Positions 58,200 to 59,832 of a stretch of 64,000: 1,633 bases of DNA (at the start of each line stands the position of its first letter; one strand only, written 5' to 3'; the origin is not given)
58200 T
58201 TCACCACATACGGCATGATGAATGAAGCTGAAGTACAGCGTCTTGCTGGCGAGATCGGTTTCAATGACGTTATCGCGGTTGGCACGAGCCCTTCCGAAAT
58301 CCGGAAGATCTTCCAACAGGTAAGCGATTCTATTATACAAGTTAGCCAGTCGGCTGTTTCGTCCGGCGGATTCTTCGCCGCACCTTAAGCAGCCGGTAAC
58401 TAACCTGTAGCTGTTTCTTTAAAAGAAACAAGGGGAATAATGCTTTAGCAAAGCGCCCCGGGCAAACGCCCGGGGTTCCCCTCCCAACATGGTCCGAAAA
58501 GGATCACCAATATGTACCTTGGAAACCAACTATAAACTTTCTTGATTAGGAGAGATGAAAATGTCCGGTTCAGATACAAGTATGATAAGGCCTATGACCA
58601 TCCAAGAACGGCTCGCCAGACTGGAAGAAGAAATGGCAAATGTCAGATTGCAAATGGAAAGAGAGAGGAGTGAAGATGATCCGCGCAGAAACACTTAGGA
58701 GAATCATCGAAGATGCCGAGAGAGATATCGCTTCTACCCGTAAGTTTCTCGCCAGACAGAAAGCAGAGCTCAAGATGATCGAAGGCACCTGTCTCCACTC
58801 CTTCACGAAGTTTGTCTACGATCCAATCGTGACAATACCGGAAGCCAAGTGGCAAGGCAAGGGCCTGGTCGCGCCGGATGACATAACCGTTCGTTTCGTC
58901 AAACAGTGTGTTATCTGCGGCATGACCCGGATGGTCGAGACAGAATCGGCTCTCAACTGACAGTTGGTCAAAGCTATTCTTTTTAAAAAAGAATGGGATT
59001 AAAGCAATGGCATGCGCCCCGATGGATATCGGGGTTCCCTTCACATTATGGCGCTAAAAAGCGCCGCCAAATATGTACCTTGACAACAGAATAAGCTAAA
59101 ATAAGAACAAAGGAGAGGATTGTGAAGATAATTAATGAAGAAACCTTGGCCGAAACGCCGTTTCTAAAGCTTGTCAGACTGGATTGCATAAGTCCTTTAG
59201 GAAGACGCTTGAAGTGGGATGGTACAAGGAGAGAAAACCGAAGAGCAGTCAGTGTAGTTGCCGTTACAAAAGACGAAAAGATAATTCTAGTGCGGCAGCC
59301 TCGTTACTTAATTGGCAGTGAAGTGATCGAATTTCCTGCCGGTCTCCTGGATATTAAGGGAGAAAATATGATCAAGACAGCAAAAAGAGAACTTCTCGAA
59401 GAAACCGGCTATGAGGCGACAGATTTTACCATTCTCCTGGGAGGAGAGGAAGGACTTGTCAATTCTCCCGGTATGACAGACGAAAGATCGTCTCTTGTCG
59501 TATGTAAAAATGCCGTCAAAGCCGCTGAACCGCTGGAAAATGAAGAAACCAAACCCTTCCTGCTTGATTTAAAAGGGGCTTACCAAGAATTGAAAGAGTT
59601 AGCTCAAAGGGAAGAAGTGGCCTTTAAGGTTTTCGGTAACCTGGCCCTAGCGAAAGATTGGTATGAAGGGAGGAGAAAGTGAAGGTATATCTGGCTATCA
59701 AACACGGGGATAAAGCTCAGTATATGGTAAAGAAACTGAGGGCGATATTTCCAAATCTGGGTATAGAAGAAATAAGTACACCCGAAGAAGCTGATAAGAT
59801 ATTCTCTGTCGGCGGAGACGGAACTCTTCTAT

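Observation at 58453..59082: Duplicated about 70-nt leader element with two hairpins showing compensatory base changes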

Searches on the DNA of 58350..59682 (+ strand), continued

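Call 97: search_rna_families(sources=[L003, L006, L024, L025, L026, L027, L029, L030, L031], threshold=gathering)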
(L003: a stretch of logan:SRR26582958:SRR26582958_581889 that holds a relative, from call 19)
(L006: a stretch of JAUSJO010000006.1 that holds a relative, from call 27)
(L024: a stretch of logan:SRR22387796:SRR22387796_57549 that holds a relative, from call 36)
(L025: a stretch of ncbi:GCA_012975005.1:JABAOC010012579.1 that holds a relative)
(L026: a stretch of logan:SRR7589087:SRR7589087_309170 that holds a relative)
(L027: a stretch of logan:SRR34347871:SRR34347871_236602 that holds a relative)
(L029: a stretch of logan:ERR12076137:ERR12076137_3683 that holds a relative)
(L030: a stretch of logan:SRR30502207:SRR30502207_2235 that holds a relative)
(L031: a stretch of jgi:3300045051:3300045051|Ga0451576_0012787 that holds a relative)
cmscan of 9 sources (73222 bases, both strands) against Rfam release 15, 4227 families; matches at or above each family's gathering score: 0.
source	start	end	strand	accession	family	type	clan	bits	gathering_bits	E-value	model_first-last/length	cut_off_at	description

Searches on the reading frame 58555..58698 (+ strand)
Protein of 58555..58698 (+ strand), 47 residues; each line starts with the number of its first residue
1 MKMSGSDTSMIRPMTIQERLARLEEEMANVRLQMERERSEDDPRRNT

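Call 9: search_protein_families(library=pfam, proteins=[window:58555-58698:+], max_evalue=0.01)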
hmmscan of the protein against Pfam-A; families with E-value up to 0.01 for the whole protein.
window:58555-58698:+ (47 aa): 1 family
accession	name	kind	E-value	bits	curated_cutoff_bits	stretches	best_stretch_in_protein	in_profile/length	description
PF19962.4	EAD9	-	0.0054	16.9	25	1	15-42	10-37/62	Effector-associated domain 9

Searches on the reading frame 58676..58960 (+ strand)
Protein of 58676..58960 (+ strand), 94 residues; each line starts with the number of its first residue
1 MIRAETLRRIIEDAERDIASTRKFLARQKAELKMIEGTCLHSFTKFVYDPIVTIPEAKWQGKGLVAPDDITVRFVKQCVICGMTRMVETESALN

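Call 9: search_protein_families(library=pfam, proteins=[window:58676-58960:+], max_evalue=0.01)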
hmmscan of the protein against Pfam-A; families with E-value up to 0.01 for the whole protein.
window:58676-58960:+ (94 aa): 0 families

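Call 27: find_related_loci(query=A2, collection=genome_contigs, flank=4000)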
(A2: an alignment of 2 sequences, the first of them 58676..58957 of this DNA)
Query A2 (94 aa) in genome_contigs; peptide patterns used: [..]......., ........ (x = any residue, [..] = any of these).
240 stretches matched a pattern; 1 encode a relative of the query (tblastn E <= 1e-3); 1 distinct loci.
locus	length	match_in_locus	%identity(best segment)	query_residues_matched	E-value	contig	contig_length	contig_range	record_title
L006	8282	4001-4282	78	1-94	6e-49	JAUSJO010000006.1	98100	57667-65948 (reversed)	MAG: bacterium isolate E14_metabat.bin.303 E14_k141_804930, whole genome shotgun sequence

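Call 28: find_related_loci(query=A2, collection=metagenome_contigs, flank=4000)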
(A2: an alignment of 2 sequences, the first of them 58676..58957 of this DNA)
Query A2 (94 aa) in metagenome_contigs; peptide patterns used: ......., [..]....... (x = any residue, [..] = any of these).
529 stretches matched a pattern, but none encodes a relative of the query by tblastn (E <= 1e-3).

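Call 35: find_homologous_proteins(query=A3, max_evalue=0.001)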
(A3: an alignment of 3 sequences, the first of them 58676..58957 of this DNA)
Query A3 (3 sequences) (94 aa, profile of the alignment): 4 proteins with E <= 0.001 among 16 candidates.
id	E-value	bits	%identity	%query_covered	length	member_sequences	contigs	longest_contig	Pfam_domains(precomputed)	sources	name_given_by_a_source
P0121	1.2e-54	200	78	100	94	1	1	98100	-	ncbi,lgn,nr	ncbi:MAG: hypothetical protein Q7S53_05035 [bacterium]|nr:hypothetical protein [bacterium]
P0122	1.4e-54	200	100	100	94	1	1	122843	-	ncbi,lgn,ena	-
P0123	4.9e-54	198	77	100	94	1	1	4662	-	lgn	-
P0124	9.4e-47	175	74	100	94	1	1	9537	-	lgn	-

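Call 36: find_encoding_contigs(protein=P0124, flank=10000, max_places=4)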
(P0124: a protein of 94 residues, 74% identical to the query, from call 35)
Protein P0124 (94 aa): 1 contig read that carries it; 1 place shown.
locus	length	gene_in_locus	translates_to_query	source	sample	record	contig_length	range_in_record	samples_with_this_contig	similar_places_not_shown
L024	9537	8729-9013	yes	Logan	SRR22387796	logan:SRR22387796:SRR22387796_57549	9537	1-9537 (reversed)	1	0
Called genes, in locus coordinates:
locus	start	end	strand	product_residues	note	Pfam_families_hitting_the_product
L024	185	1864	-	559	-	-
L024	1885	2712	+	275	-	PF01513:NAD_kinase, PF20143:NAD_kinase_C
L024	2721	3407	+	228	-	PF00293:NUDIX, PF19368:WHD_AraR, PF21906:WHD_NrtR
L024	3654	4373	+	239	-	PF13672:PP2C_2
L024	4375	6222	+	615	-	-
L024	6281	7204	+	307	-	-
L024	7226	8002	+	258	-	-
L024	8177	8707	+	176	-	PF01467:CTP_transf_like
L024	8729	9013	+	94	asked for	-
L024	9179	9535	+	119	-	?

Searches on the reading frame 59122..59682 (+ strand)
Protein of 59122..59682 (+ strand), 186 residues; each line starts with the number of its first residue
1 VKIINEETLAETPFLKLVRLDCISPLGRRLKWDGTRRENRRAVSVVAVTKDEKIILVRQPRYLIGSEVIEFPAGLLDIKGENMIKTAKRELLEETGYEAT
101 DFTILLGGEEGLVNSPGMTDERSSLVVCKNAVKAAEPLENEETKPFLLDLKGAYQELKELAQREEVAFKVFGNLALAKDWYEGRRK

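Call 9: search_protein_families(library=pfam, proteins=[window:59122-59682:+], max_evalue=0.01)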
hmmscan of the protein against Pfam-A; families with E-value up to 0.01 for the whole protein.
window:59122-59682:+ (186 aa): 1 family
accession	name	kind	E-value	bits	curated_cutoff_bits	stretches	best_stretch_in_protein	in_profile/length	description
PF00293.34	NUDIX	-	1.8e-11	44.6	21.1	1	39-142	2-106/134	NUDIX domain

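Call 16: find_related_loci(query=window:59122-59682:+, collection=viral_contigs, flank=6000)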
Query window:59122-59682:+ (186 aa) in viral_contigs; peptide patterns used: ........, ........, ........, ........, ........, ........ (x = any residue, [..] = any of these).
9 stretches matched a pattern, but none encodes a relative of the query by tblastn (E <= 1e-3).

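Call 17: find_homologous_proteins(query=window:59122-59682:+, max_evalue=0.00001)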
Query window:59122-59682:+ (186 aa): 183 proteins with E <= 0.00001 among 777 candidates; the best 120 are listed.
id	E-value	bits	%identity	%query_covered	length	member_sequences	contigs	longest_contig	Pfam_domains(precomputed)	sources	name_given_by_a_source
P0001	3.5e-115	400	100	100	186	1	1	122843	PF00293.35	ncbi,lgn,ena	-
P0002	2.9e-59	218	57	98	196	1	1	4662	PF00293.35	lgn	-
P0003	4.8e-59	217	56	99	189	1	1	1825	PF00293.35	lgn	-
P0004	9.9e-37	144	48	94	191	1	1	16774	PF00293.35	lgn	-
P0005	8.1e-16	76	41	68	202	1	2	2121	PF00293.35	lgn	-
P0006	1.5e-15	75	45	58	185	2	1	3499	PF00293.35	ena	-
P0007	2.0e-15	75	50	55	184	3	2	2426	PF00293.35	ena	-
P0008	7.7e-15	73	45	58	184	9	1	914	PF00293.35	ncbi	-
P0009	1.7e-14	72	45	55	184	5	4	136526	PF00293.35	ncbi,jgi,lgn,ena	-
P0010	3.5e-14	71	35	96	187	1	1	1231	PF00293.35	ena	-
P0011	4.5e-14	71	40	66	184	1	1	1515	PF00293.35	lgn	-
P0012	5.6e-14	70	39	81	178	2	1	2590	PF00293.35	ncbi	-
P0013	8.5e-14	70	47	53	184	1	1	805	PF00293.35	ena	-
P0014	1.4e-13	69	40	67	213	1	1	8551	PF00293.35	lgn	-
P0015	1.9e-13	68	46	53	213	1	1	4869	PF00293.35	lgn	-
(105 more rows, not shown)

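Call 18: find_encoding_contigs(protein=P0001, flank=10000, max_places=4)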
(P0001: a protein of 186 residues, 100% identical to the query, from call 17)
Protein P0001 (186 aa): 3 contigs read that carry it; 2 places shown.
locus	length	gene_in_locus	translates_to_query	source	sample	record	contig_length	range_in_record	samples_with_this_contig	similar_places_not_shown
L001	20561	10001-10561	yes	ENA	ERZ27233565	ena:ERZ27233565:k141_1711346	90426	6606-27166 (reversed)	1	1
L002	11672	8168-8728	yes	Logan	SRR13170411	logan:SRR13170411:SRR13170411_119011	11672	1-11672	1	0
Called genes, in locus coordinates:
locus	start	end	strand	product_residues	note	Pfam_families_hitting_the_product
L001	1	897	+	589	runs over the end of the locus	PF12229:PG_binding_4, PF04294:VanW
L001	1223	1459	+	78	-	-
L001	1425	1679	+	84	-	-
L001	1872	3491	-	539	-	-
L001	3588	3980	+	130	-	-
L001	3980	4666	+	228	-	PF00293:NUDIX, PF19368:WHD_AraR, PF21906:WHD_NrtR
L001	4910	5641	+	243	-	PF13672:PP2C_2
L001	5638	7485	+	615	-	-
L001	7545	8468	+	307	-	-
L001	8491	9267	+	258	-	-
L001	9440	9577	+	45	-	-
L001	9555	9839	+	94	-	-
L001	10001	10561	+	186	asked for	PF00293:NUDIX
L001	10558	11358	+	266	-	PF01513:NAD_kinase, PF20143:NAD_kinase_C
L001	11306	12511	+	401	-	-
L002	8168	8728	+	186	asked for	PF00293:NUDIX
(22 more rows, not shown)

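Call 19: find_encoding_contigs(protein=P0002, flank=10000, max_places=4)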
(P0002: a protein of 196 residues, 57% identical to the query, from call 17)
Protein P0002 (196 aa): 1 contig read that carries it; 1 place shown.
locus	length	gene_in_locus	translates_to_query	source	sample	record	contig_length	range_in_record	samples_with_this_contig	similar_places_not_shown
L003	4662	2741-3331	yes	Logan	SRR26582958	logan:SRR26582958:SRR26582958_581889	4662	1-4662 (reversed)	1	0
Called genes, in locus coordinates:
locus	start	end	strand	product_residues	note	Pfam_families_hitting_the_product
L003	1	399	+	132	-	?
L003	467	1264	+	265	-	-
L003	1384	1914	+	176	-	PF01467:CTP_transf_like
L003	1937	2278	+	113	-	-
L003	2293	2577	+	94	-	-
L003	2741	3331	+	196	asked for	PF00293:NUDIX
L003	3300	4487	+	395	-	-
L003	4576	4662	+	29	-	?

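Call 20: find_encoding_contigs(protein=P0003, flank=10000, max_places=4)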
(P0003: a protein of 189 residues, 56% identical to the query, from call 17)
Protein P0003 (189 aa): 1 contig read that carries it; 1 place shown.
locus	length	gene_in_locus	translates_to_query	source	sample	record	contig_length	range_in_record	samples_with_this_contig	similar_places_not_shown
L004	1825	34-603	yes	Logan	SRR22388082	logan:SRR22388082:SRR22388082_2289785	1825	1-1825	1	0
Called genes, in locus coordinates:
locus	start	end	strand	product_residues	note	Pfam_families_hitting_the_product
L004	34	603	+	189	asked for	PF00293:NUDIX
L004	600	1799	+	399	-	PF02749:QRPTase_N (faint)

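Call 21: find_encoding_contigs(protein=P0004, flank=10000, max_places=4)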
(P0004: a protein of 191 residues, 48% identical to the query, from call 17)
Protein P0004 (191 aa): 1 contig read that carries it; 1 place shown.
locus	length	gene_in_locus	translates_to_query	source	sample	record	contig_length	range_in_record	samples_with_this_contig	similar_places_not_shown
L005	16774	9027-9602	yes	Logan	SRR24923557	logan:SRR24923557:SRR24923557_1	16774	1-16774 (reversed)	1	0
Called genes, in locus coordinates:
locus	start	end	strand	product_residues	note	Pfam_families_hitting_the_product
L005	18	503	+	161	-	PF00149:Metallophos, PF12850:Metallophos_2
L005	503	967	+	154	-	-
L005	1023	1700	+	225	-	PF00293:NUDIX, PF19368:WHD_AraR, PF21906:WHD_NrtR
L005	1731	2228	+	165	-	PF01712:dNK (faint), PF02223:Thymidylate_kin (faint), PF13521:AAA_28 (faint)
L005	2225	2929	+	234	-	PF04055:Radical_SAM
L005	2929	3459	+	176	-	PF22769:DCD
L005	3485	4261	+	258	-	PF06560:GPI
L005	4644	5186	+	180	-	PF00300:His_Phos_1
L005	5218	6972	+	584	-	PF01807:Zn_ribbon_DnaG, PF08275:DNAG_N, PF01751:Toprim, PF13155:Toprim_2, PF13662:Toprim_4, PF10410:DnaB_bind, PF00772:DnaB (weak)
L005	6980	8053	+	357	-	PF03979:Sigma70_r1_1, PF00140:Sigma70_r1_2, PF04542:Sigma70_r2, PF04539:Sigma70_r3, PF04545:Sigma70_r4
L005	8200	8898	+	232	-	PF00293:NUDIX, PF19368:WHD_AraR, PF21906:WHD_NrtR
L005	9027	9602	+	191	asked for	PF00293:NUDIX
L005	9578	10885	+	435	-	-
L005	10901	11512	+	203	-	PF00857:Isochorismatase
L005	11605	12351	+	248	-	PF02540:NAD_synthase, PF06508:QueC (weak)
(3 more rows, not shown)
